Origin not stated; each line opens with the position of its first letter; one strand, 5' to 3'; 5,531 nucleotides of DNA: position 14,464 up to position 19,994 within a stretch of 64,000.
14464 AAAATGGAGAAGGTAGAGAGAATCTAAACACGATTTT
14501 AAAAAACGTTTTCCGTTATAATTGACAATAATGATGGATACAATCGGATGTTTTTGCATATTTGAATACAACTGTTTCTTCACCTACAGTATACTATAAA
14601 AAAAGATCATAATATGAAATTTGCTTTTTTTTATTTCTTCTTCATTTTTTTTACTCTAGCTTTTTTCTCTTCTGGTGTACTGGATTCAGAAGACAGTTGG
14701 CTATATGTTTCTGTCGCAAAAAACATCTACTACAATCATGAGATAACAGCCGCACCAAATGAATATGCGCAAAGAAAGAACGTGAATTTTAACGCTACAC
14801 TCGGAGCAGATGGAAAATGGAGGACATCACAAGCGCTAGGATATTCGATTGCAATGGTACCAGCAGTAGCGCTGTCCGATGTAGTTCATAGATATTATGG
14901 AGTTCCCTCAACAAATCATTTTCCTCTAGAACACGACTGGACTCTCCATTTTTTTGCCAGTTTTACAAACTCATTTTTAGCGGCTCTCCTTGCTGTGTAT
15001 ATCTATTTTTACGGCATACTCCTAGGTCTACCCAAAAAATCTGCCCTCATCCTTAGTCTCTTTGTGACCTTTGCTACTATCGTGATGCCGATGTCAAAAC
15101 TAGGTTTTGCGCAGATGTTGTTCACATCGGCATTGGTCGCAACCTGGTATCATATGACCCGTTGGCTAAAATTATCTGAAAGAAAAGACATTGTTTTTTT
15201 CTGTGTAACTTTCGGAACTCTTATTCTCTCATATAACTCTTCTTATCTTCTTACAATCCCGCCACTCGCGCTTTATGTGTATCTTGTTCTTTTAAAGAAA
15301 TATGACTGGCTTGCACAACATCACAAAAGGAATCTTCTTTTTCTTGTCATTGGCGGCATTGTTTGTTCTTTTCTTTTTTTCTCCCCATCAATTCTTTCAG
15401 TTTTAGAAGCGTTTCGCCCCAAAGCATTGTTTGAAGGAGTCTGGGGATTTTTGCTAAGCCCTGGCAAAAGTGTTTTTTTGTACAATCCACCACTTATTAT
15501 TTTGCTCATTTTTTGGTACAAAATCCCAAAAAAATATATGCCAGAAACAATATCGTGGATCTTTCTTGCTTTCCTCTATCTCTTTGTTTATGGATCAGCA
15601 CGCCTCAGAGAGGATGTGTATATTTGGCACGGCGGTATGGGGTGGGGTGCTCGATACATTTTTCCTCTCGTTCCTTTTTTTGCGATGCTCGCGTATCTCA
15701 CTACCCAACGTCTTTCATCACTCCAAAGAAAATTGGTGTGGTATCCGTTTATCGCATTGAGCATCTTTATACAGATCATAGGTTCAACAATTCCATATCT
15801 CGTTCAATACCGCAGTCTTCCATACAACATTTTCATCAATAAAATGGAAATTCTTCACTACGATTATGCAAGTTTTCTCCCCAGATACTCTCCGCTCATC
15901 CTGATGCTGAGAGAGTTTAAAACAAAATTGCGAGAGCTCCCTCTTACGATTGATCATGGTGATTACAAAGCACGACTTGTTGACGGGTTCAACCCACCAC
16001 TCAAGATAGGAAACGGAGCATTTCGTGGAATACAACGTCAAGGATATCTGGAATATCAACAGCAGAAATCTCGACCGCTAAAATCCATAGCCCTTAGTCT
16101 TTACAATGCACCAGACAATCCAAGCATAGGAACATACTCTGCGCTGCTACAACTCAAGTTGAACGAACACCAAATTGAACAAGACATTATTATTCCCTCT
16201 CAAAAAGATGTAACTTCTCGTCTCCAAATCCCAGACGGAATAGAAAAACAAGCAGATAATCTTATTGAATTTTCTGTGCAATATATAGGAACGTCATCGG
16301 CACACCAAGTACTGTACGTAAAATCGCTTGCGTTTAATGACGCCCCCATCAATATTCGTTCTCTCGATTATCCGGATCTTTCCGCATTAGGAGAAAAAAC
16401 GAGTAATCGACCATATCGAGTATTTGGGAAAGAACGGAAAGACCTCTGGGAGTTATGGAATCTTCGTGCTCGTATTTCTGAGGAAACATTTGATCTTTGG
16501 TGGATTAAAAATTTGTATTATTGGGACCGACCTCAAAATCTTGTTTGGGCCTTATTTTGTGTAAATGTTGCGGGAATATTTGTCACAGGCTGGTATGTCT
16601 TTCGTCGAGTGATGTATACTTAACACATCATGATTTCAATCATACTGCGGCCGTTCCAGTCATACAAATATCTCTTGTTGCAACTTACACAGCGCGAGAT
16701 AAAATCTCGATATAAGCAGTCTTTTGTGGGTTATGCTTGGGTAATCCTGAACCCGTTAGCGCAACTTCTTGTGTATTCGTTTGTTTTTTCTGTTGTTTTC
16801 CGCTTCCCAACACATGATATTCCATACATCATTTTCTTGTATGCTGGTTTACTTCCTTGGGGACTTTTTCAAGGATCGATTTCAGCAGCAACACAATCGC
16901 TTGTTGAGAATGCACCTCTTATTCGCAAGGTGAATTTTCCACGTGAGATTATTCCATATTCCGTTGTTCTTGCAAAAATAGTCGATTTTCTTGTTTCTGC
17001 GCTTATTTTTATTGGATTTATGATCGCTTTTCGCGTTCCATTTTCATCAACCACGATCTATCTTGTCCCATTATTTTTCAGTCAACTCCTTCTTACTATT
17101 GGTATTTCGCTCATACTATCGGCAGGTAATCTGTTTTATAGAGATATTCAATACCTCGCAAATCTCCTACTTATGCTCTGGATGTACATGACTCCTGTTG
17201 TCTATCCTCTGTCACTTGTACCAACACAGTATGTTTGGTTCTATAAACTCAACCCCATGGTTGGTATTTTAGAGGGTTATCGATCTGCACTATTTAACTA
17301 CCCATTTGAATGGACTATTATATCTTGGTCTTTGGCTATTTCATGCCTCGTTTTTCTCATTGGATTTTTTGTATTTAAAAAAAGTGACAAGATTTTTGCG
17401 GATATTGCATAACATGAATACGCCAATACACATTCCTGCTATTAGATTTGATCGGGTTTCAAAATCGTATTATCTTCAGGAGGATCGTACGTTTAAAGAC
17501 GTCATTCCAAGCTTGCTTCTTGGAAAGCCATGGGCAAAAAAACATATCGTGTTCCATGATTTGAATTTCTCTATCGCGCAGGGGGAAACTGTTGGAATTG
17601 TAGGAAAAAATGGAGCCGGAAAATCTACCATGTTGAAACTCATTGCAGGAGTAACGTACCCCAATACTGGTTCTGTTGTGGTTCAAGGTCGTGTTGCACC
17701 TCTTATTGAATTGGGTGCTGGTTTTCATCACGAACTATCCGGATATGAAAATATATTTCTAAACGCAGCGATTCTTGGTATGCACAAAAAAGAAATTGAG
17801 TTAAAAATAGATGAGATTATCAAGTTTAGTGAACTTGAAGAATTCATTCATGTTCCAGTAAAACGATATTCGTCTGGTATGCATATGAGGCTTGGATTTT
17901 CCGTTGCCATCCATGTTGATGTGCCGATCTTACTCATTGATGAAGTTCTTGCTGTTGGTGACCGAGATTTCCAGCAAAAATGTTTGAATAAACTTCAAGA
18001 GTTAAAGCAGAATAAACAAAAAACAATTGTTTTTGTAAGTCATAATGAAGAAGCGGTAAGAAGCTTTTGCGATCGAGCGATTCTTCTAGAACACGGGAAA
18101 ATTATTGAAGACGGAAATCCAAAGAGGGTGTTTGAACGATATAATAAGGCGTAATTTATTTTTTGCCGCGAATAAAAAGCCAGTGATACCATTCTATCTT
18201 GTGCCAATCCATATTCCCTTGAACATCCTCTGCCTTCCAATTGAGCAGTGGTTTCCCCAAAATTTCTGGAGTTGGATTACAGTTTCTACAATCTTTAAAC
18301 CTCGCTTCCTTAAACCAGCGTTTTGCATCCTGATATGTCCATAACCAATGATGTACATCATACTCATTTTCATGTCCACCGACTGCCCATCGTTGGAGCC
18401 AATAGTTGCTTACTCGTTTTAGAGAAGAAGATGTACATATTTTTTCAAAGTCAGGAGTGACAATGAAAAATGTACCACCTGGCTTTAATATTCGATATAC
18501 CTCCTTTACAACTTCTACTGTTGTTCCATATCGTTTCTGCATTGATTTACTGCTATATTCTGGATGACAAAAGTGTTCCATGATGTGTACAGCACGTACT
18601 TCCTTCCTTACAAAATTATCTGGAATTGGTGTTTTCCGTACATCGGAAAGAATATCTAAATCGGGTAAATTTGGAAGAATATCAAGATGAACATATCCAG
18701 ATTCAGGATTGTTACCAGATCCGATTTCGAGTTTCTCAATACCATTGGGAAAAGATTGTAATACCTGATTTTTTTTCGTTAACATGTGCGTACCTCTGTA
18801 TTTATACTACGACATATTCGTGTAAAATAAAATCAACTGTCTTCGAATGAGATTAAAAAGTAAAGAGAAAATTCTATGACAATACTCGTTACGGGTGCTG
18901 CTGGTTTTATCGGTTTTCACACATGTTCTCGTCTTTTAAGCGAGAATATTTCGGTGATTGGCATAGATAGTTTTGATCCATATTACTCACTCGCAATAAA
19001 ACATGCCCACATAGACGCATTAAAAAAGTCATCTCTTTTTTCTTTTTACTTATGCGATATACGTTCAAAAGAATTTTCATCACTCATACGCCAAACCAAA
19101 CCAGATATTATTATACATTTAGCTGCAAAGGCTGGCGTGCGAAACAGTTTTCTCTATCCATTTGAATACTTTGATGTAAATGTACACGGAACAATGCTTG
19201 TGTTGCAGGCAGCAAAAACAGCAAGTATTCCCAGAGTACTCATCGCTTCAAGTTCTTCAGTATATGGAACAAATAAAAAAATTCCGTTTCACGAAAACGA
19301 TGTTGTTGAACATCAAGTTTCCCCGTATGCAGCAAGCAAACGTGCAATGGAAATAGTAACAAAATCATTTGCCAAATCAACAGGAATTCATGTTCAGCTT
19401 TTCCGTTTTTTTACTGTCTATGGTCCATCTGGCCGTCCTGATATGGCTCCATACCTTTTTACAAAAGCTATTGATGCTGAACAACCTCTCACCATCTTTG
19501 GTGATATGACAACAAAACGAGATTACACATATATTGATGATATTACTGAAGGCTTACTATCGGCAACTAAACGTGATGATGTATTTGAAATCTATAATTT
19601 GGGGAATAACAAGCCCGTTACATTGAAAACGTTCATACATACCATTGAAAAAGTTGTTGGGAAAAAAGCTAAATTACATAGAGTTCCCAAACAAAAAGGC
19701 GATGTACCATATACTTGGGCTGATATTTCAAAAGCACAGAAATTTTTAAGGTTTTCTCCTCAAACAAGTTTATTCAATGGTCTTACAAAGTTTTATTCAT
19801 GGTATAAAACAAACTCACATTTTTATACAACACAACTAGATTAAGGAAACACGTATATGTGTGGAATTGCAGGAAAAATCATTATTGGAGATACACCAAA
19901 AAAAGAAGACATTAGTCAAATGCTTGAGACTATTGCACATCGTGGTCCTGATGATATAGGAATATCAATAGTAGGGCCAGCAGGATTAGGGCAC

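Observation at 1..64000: A 64-kb block dedicated to glycan assembly with about 14 GT-C-fold membrane glycosyltransferase-like proteins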

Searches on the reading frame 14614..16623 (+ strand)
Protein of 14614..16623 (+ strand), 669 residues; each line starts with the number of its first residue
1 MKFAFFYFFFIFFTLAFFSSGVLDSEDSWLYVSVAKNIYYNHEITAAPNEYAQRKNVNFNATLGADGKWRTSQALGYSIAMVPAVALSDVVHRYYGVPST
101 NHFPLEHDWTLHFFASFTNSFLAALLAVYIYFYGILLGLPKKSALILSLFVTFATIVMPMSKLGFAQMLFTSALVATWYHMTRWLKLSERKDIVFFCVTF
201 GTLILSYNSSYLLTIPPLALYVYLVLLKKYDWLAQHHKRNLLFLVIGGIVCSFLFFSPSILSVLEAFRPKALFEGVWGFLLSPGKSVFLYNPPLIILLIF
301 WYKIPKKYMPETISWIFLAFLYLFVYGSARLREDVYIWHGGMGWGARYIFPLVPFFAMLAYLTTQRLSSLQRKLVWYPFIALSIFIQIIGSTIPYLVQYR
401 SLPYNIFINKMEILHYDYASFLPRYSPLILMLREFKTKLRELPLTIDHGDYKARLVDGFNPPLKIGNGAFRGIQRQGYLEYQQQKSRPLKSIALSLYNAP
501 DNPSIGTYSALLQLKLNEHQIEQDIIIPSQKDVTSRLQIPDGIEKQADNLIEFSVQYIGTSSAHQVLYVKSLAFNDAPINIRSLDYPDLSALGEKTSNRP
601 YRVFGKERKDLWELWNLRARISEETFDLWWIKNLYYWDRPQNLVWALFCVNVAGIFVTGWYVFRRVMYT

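Call 4: search_protein_families(library=pfam, proteins=[window:14614-16623:+], max_evalue=0.01)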
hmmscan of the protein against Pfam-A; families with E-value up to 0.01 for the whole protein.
window:14614-16623:+ (669 aa): 0 families

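Call 16: search_protein_families(library=ncbifam, proteins=[window:14614-16623:+], max_evalue=0.1)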
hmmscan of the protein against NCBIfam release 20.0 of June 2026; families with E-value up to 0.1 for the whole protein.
window:14614-16623:+ (669 aa): 1 family
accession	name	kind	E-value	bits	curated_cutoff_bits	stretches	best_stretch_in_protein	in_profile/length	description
NF047440.1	LA3751_2_3_fam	subfamily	3.6e-06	26.1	200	1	268-400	262-390/460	LA_3751/LA_3752 family putative glycosyltransferase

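Call 19: search_solved_structures(query=window:14614-16623:+, max_evalue=10)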
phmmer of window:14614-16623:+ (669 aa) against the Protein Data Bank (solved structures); distinct sequences matched with E-value up to 10: 1.
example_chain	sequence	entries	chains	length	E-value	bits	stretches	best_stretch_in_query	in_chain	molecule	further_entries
4on1_A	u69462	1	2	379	0.84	11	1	576-613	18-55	Putative metalloprotease II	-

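Call 67: search_solved_structures(query=A3, max_evalue=1)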
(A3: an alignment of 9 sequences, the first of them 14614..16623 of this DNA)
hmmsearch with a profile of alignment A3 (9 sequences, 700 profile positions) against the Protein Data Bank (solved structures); distinct sequences matched with E-value up to 1: 0.

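Call 69: find_homologous_proteins(query=window:14614-16623:+, max_evalue=0.00001)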
Query window:14614-16623:+ (669 aa): 43 proteins with E <= 0.00001 among 8000 candidates.
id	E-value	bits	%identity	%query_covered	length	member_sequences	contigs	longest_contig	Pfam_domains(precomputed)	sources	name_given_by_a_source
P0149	0.0e+0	1530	100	100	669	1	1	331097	-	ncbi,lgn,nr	ncbi:MAG: hypothetical protein HZA34_01260 [Candidatus Pacebacteria bacterium]|nr:hypothetical prote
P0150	0.0e+0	1340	87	100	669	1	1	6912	-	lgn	-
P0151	9.3e-195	667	47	99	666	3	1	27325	PF13231.13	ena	-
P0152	5.2e-186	638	44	99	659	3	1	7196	-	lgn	-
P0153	4.5e-182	625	45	95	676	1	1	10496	-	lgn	-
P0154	1.4e-178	613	45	100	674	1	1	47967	-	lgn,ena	-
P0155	1.0e-176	607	44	96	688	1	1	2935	-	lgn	-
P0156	5.6e-173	595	44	94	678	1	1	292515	-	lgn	-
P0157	2.3e-172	593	43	94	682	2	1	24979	-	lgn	-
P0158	6.1e-172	592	44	97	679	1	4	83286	-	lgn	-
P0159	1.9e-171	590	44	99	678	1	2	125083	-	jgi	jgi:hypothetical protein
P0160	9.3e-170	584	44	97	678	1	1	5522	-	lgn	-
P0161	8.5e-169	581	43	96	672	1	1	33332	-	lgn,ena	-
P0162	1.1e-167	577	43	98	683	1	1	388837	-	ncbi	-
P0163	1.3e-167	577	42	99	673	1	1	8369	-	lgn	-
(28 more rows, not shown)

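Call 83: predict_structure(alignment_id=A5)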
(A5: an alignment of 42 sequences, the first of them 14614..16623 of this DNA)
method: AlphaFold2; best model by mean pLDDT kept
length: 669 residues; sequences in the alignment: 42
mean_pLDDT: 89.5   pTM: 0.90
mean pLDDT of the five models: 89.5, 89.1, 89.0, 88.5, 86.8
residues with pLDDT >= 90: 450; 70-90: 156; 50-70: 62; < 50: 1
segments of 3 or more residues with pLDDT < 50: none
pLDDT, mean of each block of 10 residues (from residue 1): 95 97 90 96 94 87 93 93 98 94 92 97 98 97 97 97 94 98 92 96 93 92 83 56 67 69 77 87 89 97 95 97 88 64 83 97 97 97 97 88 67 62 79 94 92 93 87 94 90 94 77 94 89 93 88 90 84 94 91 87 90 91 93 93 95 98 91
secondary structure, 60 per line:
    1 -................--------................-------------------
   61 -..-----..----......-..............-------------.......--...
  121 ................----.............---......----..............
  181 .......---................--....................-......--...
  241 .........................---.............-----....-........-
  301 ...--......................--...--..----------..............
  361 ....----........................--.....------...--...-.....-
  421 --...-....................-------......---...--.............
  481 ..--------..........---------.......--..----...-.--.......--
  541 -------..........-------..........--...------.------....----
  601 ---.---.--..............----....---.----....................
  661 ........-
elements in order: H2-17 H26-41 H75-80 H82-95 H109-115 H118-136 H141-153 H157-162 H167-187 H191-206 H209-228 H230-235 H238-265 H269-281 H287-290 H292-299 H306-327 E330-332 H347-364 H369-392 H395-399 E406-408 E411-413 H415-419 H427-446 E454-459 E463-465 E468-482 E491-500 E510-516 E525-527 E532-538 E548-557 E565-574 E577-579 H593-596 H611-624 H629-632 H641-668

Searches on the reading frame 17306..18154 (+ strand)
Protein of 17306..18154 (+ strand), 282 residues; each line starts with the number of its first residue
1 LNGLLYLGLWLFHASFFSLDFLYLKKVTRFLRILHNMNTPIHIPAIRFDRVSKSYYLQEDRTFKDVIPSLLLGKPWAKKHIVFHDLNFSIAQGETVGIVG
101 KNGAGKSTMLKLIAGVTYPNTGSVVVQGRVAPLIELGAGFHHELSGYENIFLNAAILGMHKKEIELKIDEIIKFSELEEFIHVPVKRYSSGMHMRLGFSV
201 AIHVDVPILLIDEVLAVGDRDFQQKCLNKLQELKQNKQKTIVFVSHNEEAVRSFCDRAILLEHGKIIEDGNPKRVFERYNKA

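Call 6: search_protein_families(library=pfam, proteins=[window:17306-18154:+], max_evalue=0.001)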
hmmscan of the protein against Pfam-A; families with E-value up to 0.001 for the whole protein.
window:17306-18154:+ (282 aa): 3 families
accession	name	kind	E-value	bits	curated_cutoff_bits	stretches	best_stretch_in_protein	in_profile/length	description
PF00005.33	ABC_tran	-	2.5e-19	70.7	25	1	84-214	2-135/137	ABC transporter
PF02463.25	SMC_N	-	0.00011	22.2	40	0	194-252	147-203/220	RecF/RecN/SMC N terminal domain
PF13476.12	AAA_23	-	0.00088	20.4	27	0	87-122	16-48/201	AAA domain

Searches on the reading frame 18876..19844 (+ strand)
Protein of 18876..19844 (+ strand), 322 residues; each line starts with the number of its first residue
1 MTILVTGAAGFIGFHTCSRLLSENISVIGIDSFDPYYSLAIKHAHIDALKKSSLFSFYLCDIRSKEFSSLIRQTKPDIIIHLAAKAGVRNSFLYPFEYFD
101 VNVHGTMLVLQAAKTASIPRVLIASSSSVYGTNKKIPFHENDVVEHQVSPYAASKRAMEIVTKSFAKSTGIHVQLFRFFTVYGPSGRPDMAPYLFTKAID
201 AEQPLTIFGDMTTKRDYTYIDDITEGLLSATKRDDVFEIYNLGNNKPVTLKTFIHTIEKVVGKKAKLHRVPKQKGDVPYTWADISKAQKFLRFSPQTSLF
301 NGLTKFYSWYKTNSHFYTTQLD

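Call 6: search_protein_families(library=pfam, proteins=[window:18876-19844:+], max_evalue=0.001)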
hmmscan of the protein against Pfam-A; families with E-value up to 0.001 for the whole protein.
window:18876-19844:+ (322 aa): 7 families
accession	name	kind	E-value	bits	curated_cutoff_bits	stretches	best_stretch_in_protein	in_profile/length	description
PF01370.27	Epimerase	-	1.1e-53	182.5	20.9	1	3-243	1-240/240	NAD dependent epimerase/dehydratase family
PF16363.11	GDP_Man_Dehyd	-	4.5e-52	178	27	1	4-304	1-330/332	GDP-mannose 4,6 dehydratase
PF02719.21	Polysacc_synt_2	-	1.2e-19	71.1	20.2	1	3-266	1-252/293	Polysaccharide biosynthesis protein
PF01073.25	3Beta_HSD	-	2.5e-19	69.8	22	1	4-232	1-230/280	3-beta hydroxysteroid dehydrogenase/isomerase family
PF04321.23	RmlD_sub_bind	-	5.9e-15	55.5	27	1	1-265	1-235/287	RmlD substrate binding domain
PF07993.18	NAD_binding_4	-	8.1e-09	35.4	20.1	1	65-185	80-211/258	Male sterility protein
PF00106.31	adh_short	-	5.4e-07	29.7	26.6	1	2-170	2-168/195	short chain dehydrogenase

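Call 42: search_protein_families(library=ncbifam, proteins=[window:18876-19844:+], max_evalue=0.00001)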
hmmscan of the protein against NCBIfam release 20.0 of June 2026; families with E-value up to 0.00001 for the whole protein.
window:18876-19844:+ (322 aa): 27 families (the best 25 are shown)
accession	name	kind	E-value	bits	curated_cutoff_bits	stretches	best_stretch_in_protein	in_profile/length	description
TIGR01179.1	galE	equivalog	5.4e-49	166.8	262.3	1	3-315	2-330/332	UDP-glucose 4-epimerase GalE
TIGR04180.1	EDH_00030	hypoth_equivalog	5.8e-45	153.6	475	1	3-297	1-296/297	NAD-dependent 4,6-dehydratase LegB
TIGR01181.1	dTDP_gluc_dehyt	equivalog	2e-40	138.8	365.1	1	3-317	2-318/321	dTDP-glucose 4,6-dehydratase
NF007956.0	PRK10675.1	subfamily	1.4e-39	136.2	394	1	1-314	1-333/338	UDP-glucose 4-epimerase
NF011728.1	PRK15181.1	equivalog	3e-30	105.4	760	1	3-312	18-339/348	Vi polysaccharide biosynthesis UDP-N-acetylglucosaminuronic acid C-4 epimerase TviC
TIGR02622.1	CDP_4_6_dhtase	equivalog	1e-26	93.9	278.45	1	2-168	6-171/352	CDP-glucose 4,6-dehydratase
TIGR02197.1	heptose_epim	equivalog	2.2e-26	92.8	274.6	1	3-312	1-315/316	ADP-glyceromanno-heptose 6-epimerase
NF007490.0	PRK10084.1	subfamily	1.8e-23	83.1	649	2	1-115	1-113/361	dTDP-glucose 4,6-dehydratase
NF007582.0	PRK10217.1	equivalog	3.1e-21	75.9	698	1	2-318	3-339/355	dTDP-glucose 4,6-dehydratase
NF047922.1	GDPFucSynFcl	equivalog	3.1e-18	66.3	500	1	64-314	42-305/308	GDP-L-fucose synthase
NF042423.1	oxyalk_red_Shew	equivalog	4.5e-18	65.4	580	1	3-273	11-269/331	2-alkyl-3-oxoalkanoate reductase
TIGR01214.1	rmlD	equivalog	4.5e-17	62.1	224.05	1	2-269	1-234/285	dTDP-4-dehydrorhamnose reductase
TIGR01472.1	gmd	equivalog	2.6e-15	56.5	415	1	3-266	3-273/342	GDP-mannose 4,6-dehydratase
NF042422.1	oxyalk_red_OleD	equivalog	5.1e-15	55.7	580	1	1-263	1-252/329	2-alkyl-3-oxoalkanoate reductase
TIGR03466.1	HpnA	hypoth_equivalog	9.6e-15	54.3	367.65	1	1-274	1-259/327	hopanoid-associated sugar epimerase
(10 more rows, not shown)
